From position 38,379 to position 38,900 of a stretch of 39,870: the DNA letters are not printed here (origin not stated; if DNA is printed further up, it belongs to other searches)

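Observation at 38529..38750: Early-operon 73-aa ORF joins a twin-arginine-like signal to a copy of the coat protein N-arm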

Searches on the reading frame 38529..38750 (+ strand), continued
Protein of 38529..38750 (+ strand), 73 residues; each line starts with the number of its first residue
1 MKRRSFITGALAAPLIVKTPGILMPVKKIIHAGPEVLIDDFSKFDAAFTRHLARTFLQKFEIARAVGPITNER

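Call 33: find_related_loci(query=A2, collection=viral_contigs, flank=10000)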
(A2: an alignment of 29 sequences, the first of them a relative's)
Query A2 (73 aa) in viral_contigs; peptide patterns used: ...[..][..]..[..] (x = any residue, [..] = any of these).
69 stretches matched a pattern; 51 encode a relative of the query (tblastn E <= 1e-3); 51 distinct loci.
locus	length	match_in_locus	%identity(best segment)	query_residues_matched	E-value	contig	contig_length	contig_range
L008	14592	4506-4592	76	1-29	2e-10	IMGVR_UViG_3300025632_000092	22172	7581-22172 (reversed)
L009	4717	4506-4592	76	1-29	4e-10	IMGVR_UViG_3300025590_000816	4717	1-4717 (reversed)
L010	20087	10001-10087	69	1-29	9e-10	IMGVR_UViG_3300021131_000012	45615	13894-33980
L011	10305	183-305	49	1-41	2e-9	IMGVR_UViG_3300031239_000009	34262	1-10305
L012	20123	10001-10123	49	1-41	2e-9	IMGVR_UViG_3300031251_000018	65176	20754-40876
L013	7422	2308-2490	43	1-60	4e-9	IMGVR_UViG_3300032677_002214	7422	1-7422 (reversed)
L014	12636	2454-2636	43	1-60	4e-9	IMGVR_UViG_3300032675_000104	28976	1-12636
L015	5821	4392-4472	70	1-27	6e-9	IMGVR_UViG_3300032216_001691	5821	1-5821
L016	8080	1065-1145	67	1-27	9e-9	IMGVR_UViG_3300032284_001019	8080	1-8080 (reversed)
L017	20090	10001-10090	57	1-30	8e-9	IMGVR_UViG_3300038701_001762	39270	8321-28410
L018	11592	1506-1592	59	1-29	8e-9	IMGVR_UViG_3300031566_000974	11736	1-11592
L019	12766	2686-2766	67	1-27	9e-9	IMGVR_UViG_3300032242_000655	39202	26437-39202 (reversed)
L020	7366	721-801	67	1-27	1e-8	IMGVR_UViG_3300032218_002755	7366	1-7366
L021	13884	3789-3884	59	1-32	2e-8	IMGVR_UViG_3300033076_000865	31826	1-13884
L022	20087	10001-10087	59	1-29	3e-8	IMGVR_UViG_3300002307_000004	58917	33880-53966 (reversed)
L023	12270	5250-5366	59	1-37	4e-8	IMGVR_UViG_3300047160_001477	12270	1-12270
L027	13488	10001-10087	52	1-29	1e-7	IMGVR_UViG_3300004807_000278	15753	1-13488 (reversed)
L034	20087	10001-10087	55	1-29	4e-7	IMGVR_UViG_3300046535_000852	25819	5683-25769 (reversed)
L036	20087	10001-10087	55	1-29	4e-7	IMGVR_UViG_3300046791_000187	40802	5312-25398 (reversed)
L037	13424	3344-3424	63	1-27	5e-7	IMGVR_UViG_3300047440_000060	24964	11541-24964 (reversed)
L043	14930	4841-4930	63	1-27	1e-6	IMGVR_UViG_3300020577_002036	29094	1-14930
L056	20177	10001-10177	33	1-68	5e-5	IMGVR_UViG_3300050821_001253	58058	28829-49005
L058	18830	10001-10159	37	1-52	2e-4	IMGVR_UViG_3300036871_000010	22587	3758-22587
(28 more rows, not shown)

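Call 34: find_related_loci(query=A2, collection=genome_contigs, flank=10000)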
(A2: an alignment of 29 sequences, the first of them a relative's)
Query A2 (73 aa) in genome_contigs; peptide patterns used: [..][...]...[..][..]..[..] (x = any residue, [..] = any of these).
13 stretches matched a pattern; 8 encode a relative of the query (tblastn E <= 1e-3); 8 distinct loci.
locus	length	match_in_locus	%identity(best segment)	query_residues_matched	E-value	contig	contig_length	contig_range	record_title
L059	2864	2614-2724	54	1-37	9e-10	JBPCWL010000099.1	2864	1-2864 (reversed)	MAG: Rhizobiaceae bacterium isolate MAG_seacave_104 S1Ck127_14545611, whole genome shotgun sequence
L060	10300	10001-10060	60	9-28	5e-6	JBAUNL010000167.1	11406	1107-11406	MAG: Rhodomicrobium sp. isolate MFD04782_ilm_asm_bin11 k127_168148, whole genome shotgun sequence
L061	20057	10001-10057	74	9-27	5e-6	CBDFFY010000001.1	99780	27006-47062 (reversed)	MAG: Acetobacteraceae bacterium isolate aaf8e00a-bb1e-4d32-a4d3-2caf176829ce genome assembly, contig: contig_1, whole ge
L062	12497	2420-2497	58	2-27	6e-6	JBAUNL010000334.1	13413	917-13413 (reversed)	MAG: Rhodomicrobium sp. isolate MFD04782_ilm_asm_bin11 k127_33809, whole genome shotgun sequence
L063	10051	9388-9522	38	1-43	1e-5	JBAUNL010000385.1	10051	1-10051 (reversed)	MAG: Rhodomicrobium sp. isolate MFD04782_ilm_asm_bin11 k127_199743, whole genome shotgun sequence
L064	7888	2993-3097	43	2-33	5e-5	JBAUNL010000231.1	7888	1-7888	MAG: Rhodomicrobium sp. isolate MFD04782_ilm_asm_bin11 k127_224122, whole genome shotgun sequence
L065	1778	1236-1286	59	11-27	1e-4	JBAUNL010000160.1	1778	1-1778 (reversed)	MAG: Rhodomicrobium sp. isolate MFD04782_ilm_asm_bin11 k127_29989, whole genome shotgun sequence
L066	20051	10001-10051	59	11-27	1e-3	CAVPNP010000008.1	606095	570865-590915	MAG: uncultured Alphaproteobacteria bacterium isolate MFD10007.bin.2.168 genome assembly, contig: contig_22116, whole ge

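Call 38: search_protein_families(library=pfam, proteins=[L014:9110-10141:+, L023:11153-12061:+, L037:8885-9940:+, L056:12118-13146:+, L058:17709-18830:+, L027:2-670:-, L034:19253-20086:+], max_evalue=0.01)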
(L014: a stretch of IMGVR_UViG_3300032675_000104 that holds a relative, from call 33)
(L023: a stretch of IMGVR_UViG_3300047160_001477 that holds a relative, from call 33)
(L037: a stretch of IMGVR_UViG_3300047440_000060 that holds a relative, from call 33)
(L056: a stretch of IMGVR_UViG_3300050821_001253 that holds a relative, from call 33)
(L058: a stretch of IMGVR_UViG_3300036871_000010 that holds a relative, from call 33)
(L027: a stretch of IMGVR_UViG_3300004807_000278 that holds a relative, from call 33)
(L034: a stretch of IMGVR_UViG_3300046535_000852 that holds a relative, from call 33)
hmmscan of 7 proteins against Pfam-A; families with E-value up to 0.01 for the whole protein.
L014:9110-10141:+ (344 aa): 0 families

L023:11153-12061:+ (303 aa): 0 families

L037:8885-9940:+ (352 aa): 0 families

L056:12118-13146:+ (343 aa): 0 families

L058:17709-18830:+ (374 aa): 1 family
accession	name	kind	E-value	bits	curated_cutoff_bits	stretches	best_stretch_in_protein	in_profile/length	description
PF11651.14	P22_CoatProtein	-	2.9e-22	79.5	24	1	3-370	2-398/423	P22 coat protein - gene protein 5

L027:2-670:- (223 aa): 1 family
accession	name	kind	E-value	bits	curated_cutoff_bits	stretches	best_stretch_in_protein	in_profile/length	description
PF10124.15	Mu-like_gpT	-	0.00057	19.8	20.1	0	164-221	219-275/289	Mu-like prophage major head subunit gpT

L034:19253-20086:+ (278 aa): 2 families
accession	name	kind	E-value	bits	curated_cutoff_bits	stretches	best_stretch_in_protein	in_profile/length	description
PF11651.14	P22_CoatProtein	-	3e-13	49.8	24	1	3-270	2-290/423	P22 coat protein - gene protein 5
PF03313.21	SDH_alpha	-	0.003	17.7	26.4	1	170-252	22-105/260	Serine dehydratase alpha chain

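Call 39: search_protein_families(library=phrogs, proteins=[L014:9110-10141:+, L023:11153-12061:+, L037:8885-9940:+, L056:12118-13146:+, L058:17709-18830:+, L027:2-670:-, L022:9998-10477:+, L034:10001-10474:+], max_evalue=0.01)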
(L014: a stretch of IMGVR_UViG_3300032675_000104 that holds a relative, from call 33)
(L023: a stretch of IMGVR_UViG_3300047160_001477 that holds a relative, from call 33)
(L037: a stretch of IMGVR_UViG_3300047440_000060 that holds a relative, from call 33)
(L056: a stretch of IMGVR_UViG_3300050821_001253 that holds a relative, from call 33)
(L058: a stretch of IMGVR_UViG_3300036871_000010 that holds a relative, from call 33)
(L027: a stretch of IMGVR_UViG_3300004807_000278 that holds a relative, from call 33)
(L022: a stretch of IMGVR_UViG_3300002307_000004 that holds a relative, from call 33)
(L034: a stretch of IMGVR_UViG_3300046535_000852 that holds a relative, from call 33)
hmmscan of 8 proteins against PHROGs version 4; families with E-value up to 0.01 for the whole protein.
L014:9110-10141:+ (344 aa): 1 family
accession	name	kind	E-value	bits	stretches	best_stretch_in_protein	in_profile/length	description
phrog_9953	-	head and packaging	9.5e-16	59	1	15-338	9-328/329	major head protein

L023:11153-12061:+ (303 aa): 1 family
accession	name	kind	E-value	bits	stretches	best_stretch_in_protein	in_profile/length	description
phrog_371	-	head and packaging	3.6e-05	24.2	1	23-290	24-222/303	major head protein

L037:8885-9940:+ (352 aa): 1 family
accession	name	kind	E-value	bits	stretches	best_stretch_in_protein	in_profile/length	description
phrog_9953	-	head and packaging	6.9e-11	43.1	1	114-342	108-325/329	major head protein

L056:12118-13146:+ (343 aa): 1 family
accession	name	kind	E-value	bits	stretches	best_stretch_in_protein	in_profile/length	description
phrog_9953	-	head and packaging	1.1e-107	361.2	1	3-341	4-326/329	major head protein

L058:17709-18830:+ (374 aa): 2 families
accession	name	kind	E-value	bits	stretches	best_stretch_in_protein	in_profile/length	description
phrog_283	-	head and packaging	1.4e-59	203.4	1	4-369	2-358/385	major head protein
phrog_267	-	head and packaging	2e-05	24.9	1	13-337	45-286/410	major head protein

L027:2-670:- (223 aa): 1 family
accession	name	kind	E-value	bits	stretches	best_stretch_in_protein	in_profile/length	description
phrog_371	-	head and packaging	7.3e-08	33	1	23-152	24-145/303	major head protein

L022:9998-10477:+ (160 aa): 0 families

L034:10001-10474:+ (158 aa): 1 family
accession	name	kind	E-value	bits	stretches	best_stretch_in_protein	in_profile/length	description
phrog_283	-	head and packaging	0.002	18.5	0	69-118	83-133/385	major head protein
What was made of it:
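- The targets are major head proteins of three families: phrog_283, phrog_9953 and phrog_371 (calls 38, 39).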

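Call 49: search_solved_structures(query=A2, max_evalue=10, show_alignments=3)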
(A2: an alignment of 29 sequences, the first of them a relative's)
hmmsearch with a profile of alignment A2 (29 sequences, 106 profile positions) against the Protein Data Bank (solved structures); distinct sequences matched with E-value up to 10: 0.
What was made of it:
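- Tried and rejected: None (call 49).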

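Call 53: search_protein_families(library=phrogs, alignment_id=A3, max_evalue=0.01)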
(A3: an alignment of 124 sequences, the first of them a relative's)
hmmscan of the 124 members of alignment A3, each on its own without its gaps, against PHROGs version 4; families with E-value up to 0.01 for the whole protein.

A. member 1, P0001 (73 aa): 0 families

B. families by the number of members that match (of 124 scanned): 10 families
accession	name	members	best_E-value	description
phrog_1328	-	2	3.3e-06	major head protein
phrog_2522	-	1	4.4e-06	major head protein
phrog_283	-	1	5.9e-06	major head protein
phrog_10652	-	1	4.7e-05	-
phrog_31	-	1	5.7e-05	central tail fiber J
phrog_7997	-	1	8.8e-05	tail protein and host specificity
phrog_15723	-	1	0.00058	-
phrog_22010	-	1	0.00078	-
phrog_1727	-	1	0.0017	tail protein and host specificity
phrog_2589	-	1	0.0095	tail protein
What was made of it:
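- Some hit tail-fibre, J or host-specificity families (call 53), which a scaffold-binding model does not cover. Some tails hit tail-fibre J and host-specificity families, whose products do cross the envelope (call 53).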

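Call 54: search_protein_families(library=ncbifam, alignment_id=A3, max_evalue=0.01)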
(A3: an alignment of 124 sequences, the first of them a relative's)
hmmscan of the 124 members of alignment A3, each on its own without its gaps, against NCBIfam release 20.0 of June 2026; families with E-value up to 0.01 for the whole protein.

A. member 1, P0001 (73 aa): 0 families

B. families by the number of members that match (of 124 scanned): 6 families
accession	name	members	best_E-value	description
NF042927.1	capsid_Caudo_2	1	1e-05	HK97-fold major capsid protein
NF049904.1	lambda_TipJ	1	0.00057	phage attachment tail tip protein J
TIGR03172.2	TIGR03172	1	0.0033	selenium cofactor biosynthesis protein YqeC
NF045672.1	MCP_gp7_epsi_15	1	0.0053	major capsid protein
TIGR04467.1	CGA_synthase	1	0.0063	hydroxymethylcytosylglucuronate/cytosylglucuronate synthase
TIGR01409.1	TAT_signal_seq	1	0.0073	twin-arginine translocation signal domain-containing protein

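Call 55: search_protein_families(library=phrogs, proteins=[P0010, P0014, P0018, P0019, P0027, P0046, P0100, P0076, P0127, P0012], max_evalue=0.1)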
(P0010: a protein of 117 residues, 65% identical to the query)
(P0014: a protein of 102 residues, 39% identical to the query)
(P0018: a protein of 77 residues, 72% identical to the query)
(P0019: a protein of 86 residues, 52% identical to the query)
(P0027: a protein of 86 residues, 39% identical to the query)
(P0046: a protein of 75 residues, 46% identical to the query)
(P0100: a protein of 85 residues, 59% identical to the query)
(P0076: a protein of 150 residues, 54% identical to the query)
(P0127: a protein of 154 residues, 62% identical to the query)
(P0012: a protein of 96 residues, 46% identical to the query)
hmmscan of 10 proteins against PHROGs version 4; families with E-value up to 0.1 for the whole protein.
P0010 (117 aa): 1 family
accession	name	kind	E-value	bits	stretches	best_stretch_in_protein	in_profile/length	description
phrog_2522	-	head and packaging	4.4e-06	27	1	48-99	54-105/318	major head protein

P0014 (102 aa): 0 families

P0018 (77 aa): 0 families

P0019 (86 aa): 0 families

P0027 (86 aa): 0 families

P0046 (75 aa): 0 families

P0100 (85 aa): 0 families

P0076 (150 aa): 2 families
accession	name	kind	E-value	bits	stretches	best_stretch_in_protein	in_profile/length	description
phrog_15455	-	tail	0.051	13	1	51-75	156-180/652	tail fiber protein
phrog_17312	-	tail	0.1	11.8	0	52-67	304-319/792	tail protein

P0127 (154 aa): 1 family
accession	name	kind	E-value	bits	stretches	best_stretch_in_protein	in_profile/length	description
phrog_283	-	head and packaging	5.9e-06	26.9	1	112-154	324-369/385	major head protein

P0012 (96 aa): 0 families

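Call 56: predict_structure(alignment_id=A2)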
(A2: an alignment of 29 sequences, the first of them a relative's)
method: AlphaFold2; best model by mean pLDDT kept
length: 73 residues; sequences in the alignment: 29
mean_pLDDT: 66.3   pTM: 0.29
mean pLDDT of the five models: 66.3, 65.9, 64.5, 63.8, 61.2
residues with pLDDT >= 90: 0; 70-90: 25; 50-70: 46; < 50: 2
segments of 3 or more residues with pLDDT < 50: none
pLDDT, mean of each block of 10 residues (from residue 1): 71 61 61 57 75 81 64 48
secondary structure, 60 per line:
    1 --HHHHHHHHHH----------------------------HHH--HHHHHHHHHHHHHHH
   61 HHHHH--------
elements in order: H3-12 H46-65
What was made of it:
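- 38610..38654 (+): Linker, residues 28-42, predicted unstructured. AlphaFold model: no secondary structure at 13-40, pLDDT 57-61 (call 56).
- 38655..38726 (+): Coat N-arm-like helix, residues 43-66 (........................). Predicted helix 46-65 (call 56).
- Checked: This is the N-arm-like stretch (call 56).
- Predicted helix at 46-65 (call 56).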

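Call 63: search_protein_families(library=padloc, alignment_id=A3, max_evalue=0.01)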
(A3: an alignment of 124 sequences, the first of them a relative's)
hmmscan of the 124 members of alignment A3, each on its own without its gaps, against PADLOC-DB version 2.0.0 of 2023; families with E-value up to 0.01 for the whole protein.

A. member 1, P0001 (73 aa): 0 families

B. families by the number of members that match (of 124 scanned): 1 family
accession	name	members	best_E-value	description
PDLC02278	AbiEi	1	0.0088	AbiEi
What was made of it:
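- On Known anti-phage defence or exclusion proteins (PADLOC-DB): Among 124 members there was one marginal AbiEi hit, E 0.009 (call 63).
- No similarity to any PADLOC model or known anti-defence protein (call 63).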

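Call 64: search_protein_families(library=phrogs, proteins=[P0024, P0029, P0036, P0034, P0031, P0030, P0032, P0025, P0013, P0033], max_evalue=0.1)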
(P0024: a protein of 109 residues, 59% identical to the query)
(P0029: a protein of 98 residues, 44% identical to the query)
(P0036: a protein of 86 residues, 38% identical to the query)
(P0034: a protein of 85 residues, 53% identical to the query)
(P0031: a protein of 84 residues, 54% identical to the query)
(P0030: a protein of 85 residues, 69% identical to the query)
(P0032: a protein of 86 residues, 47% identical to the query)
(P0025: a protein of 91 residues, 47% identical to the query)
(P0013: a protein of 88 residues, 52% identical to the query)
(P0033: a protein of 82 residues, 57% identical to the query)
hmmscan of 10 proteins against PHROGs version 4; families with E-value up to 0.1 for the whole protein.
P0024 (109 aa): 0 families

P0029 (98 aa): 0 families

P0036 (86 aa): 0 families

P0034 (85 aa): 0 families

P0031 (84 aa): 0 families

P0030 (85 aa): 0 families

P0032 (86 aa): 0 families

P0025 (91 aa): 1 family
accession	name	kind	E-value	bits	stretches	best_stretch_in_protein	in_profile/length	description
phrog_332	-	connector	0.028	13.8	1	43-66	271-294/560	head-tail adaptor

P0013 (88 aa): 1 family
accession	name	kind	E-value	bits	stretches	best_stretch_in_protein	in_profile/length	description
phrog_10659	-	unknown function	0.085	14.5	0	12-74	41-95/101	-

P0033 (82 aa): 0 families

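Call 75: find_homologous_proteins(query=A5, max_evalue=0.001)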
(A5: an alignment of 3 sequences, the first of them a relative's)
Query A5 (3 sequences) (73 aa, profile of the alignment): 13 proteins with E <= 0.001 among 51 candidates.
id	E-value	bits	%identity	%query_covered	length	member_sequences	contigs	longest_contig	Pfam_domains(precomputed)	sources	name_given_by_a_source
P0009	7.6e-33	130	45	90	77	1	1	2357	-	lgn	-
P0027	5.7e-32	128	36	96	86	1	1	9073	-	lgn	-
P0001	1.5e-31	126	100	100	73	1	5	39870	-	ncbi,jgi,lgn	-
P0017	3.5e-7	48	38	88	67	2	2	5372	-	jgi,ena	-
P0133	1.8e-6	46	41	97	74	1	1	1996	-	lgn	-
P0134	2.0e-6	46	47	47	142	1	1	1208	-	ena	-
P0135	1.6e-5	43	38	73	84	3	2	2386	-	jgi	jgi:hypothetical protein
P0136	2.2e-5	42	59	37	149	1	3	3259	-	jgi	jgi:hypothetical protein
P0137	4.1e-5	42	43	89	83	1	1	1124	-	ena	-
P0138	4.1e-5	42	35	92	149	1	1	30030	-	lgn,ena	-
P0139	2.9e-4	39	41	66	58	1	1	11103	-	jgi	jgi:hypothetical protein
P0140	6.3e-4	38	62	18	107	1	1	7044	-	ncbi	-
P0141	6.3e-4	38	57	19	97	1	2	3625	-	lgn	-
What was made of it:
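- Tried and rejected: The profile of P0001, P0009 and P0027 found none (call 75).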

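Call 78: find_encoding_contigs(protein=P0027, flank=10000, max_places=3)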
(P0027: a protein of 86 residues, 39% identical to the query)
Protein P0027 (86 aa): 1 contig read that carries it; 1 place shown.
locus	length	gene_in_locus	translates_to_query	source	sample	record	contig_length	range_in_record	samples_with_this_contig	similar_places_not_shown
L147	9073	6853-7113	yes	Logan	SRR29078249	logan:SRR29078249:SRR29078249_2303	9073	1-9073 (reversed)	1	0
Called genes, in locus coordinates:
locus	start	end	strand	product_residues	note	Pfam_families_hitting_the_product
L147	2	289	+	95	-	?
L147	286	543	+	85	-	PF10073:GapR_DNA-bd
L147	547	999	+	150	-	PF08774:VRR_NUC (weak)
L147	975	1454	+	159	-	-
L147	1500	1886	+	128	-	-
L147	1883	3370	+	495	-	PF19263:DUF5906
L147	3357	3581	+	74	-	-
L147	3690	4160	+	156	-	PF00436:SSB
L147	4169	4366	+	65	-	-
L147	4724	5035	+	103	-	-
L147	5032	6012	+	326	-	-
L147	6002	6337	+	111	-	-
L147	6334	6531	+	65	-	-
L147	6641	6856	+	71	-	-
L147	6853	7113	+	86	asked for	-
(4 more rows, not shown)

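Call 79: predict_structure(alignment_id=A4)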
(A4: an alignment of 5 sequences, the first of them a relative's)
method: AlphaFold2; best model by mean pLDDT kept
length: 163 residues; sequences in the alignment: 5
mean_pLDDT: 56.7   pTM: 0.44
mean pLDDT of the five models: 56.7, 50.8, 50.3, 49.4, 47.0
residues with pLDDT >= 90: 0; 70-90: 55; 50-70: 41; < 50: 67
segments of 3 or more residues with pLDDT < 50: 1-27, 96-105, 115-117, 141-163
pLDDT, mean of each block of 10 residues (from residue 1): 38 34 47 82 80 76 76 80 71 49 47 49 54 57 41 33 31
secondary structure, 60 per line:
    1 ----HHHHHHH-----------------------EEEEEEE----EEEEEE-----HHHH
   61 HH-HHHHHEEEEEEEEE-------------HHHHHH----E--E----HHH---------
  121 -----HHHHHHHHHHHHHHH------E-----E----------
elements in order: H5-11 E35-41 E46-51 H57-62 H64-68 E69-77 H91-96 H126-140

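Call 82: fold_search(model_id=the predicted structure, library=pdb)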
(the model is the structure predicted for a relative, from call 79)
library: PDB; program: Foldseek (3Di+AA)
matches with E <= 10: 76; with E <= 0.001: 0
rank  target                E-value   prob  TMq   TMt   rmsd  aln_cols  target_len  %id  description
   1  8dsp_E                2.2e+00  0.02  0.15  0.15  13.6       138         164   12  Cryo-EM structure of the proximal half fiber in del7.3K2R1 mature phage (released 2023-07-26)
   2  2z8l_A                2.6e+00  0.04  0.12  0.10   4.1        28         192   21  Crystal Structure of the Staphylococcal superantigen-like protein SSL5 at pH 4.6 complexed with sialyl Lewis X (released 2007-11-27)
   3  1m4v_A                3.1e+00  0.04  0.12  0.10   3.4        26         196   23  Crystal structure of SET3, a superantigen-like protein from Staphylococcus aureus (released 2002-07-17)
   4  5ejy                  3.8e+00  0.06  0.14  0.05   2.9        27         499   11  Structure of Dictyostelium Discoideum Myosin VII MyTH4-FERM MF1 domain (released 2016-07-06)
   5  1m4v_B                3.8e+00  0.04  0.12  0.10   3.4        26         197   23  Crystal structure of SET3, a superantigen-like protein from Staphylococcus aureus (released 2002-07-17)
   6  2r61_A                4.1e+00  0.04  0.10  0.08   3.9        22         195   18  Crystal structure of the Staphylococcal superantigen-like protein SSL5 in complex with sialyl-Lewis X at pH 7.4 (released 2007-11-27)
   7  2ij0_A                4.6e+00  0.04  0.10  0.09   3.5        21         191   19  Structural basis of T cell specificity and activation by the bacterial superantigen toxic shock syndrome toxin-1 (released 2007-02-20)
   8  3qij_A                4.9e+00  0.03  0.15  0.10   9.3        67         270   16  Primitive-monoclinic crystal structure of the FERM domain of protein 4.1R (released 2011-02-09)
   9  9e6q_AR               5.2e+00  0.06  0.18  0.36   7.5        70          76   17  Cryo-EM structure of the Pyrobaculum calidifontis 50S ribosomal subunit in complex with Dri (released 2024-11-20)
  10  5ejq                  5.2e+00  0.05  0.14  0.05   2.8        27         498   11  Structure of Dictyostelium Discoideum Myosin VII MyTH4-FERM MF1 domain, mutant 2 (released 2016-07-06)
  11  2rdg_A                5.2e+00  0.03  0.12  0.10   4.1        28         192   14  Crystal structure of Staphylococcal Superantigen-Like protein 11 in complex with Sialyl Lewis X (released 2007-12-18)
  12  1ktk_A                5.2e+00  0.02  0.10  0.09   8.5        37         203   19  Complex of Streptococcal pyrogenic enterotoxin C (SpeC) with a human T cell receptor beta chain (Vbeta2.1) (released 2002-06-07)
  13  9a5k_A                5.2e+00  0.01  0.09  0.07   6.1        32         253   12  Integrative model of SDHB-SDHA by crosslinking MS and deep learning (released 2024-09-18)
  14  3o13                  5.6e+00  0.02  0.12  0.11   4.0        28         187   14  Crystal structure of a superantigen-like protein (SAV0433) from Staphylococcus aureus MU50 at 2.05 A resolution (released 2010-08-25)
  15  2ckj_B                5.6e+00  0.01  0.15  0.04  11.2       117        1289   11  Human milk xanthine oxidoreductase (released 2007-05-29)
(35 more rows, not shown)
